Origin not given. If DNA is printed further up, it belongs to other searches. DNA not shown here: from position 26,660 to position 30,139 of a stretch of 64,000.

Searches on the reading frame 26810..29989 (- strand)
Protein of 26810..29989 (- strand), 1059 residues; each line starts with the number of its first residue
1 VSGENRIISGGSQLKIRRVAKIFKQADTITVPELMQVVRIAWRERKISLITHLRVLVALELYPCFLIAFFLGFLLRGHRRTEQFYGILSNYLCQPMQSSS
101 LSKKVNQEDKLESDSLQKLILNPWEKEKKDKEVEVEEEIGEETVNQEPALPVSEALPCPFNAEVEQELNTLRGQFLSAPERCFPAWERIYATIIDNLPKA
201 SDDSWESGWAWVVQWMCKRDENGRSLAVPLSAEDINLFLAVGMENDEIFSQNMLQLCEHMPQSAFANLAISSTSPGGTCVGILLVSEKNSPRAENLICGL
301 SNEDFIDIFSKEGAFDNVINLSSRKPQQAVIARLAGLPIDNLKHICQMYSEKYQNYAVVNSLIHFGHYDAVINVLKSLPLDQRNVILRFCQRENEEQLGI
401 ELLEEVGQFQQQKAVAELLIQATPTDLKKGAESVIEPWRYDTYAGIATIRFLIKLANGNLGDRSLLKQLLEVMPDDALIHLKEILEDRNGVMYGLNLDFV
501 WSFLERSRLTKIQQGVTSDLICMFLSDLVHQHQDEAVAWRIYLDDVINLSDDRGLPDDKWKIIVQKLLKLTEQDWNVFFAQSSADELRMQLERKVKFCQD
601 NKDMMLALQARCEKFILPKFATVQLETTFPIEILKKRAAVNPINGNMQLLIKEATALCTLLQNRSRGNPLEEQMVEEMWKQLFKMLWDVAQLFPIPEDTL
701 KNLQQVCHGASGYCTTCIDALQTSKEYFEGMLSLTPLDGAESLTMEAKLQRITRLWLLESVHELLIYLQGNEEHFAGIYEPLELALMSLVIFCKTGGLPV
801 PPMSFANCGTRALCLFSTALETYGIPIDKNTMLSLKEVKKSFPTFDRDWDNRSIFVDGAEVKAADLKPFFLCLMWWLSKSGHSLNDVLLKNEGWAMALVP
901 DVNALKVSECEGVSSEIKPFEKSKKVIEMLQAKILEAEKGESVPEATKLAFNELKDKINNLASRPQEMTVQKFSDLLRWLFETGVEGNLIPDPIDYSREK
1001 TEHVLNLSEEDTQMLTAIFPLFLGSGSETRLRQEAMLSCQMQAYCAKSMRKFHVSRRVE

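Call 5: search_protein_families(library=pfam, proteins=[window:26810-29989:-], max_evalue=0.1)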
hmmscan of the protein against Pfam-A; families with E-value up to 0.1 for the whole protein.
window:26810-29989:- (1059 aa): 0 families

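Call 50: find_related_loci(query=window:26810-29989:-, collection=metagenome_contigs, flank=10000)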
Query window:26810-29989:- (1059 aa) in metagenome_contigs; peptide patterns used: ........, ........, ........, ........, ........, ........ (x = any residue, [..] = any of these).
62 stretches matched a pattern, but none encodes a relative of the query by tblastn (E <= 1e-3).
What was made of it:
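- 26810..29989 (-): 1059-aa ORFan. Block at aa 47-75 (nt 29765-29851) containing Arg and Glu and a central Tyr-Pro. A single span is more likely than a hairpin. Acidic linker, then a large helical region of unknown fold. No relatives found in metagenome contigs (call 50).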
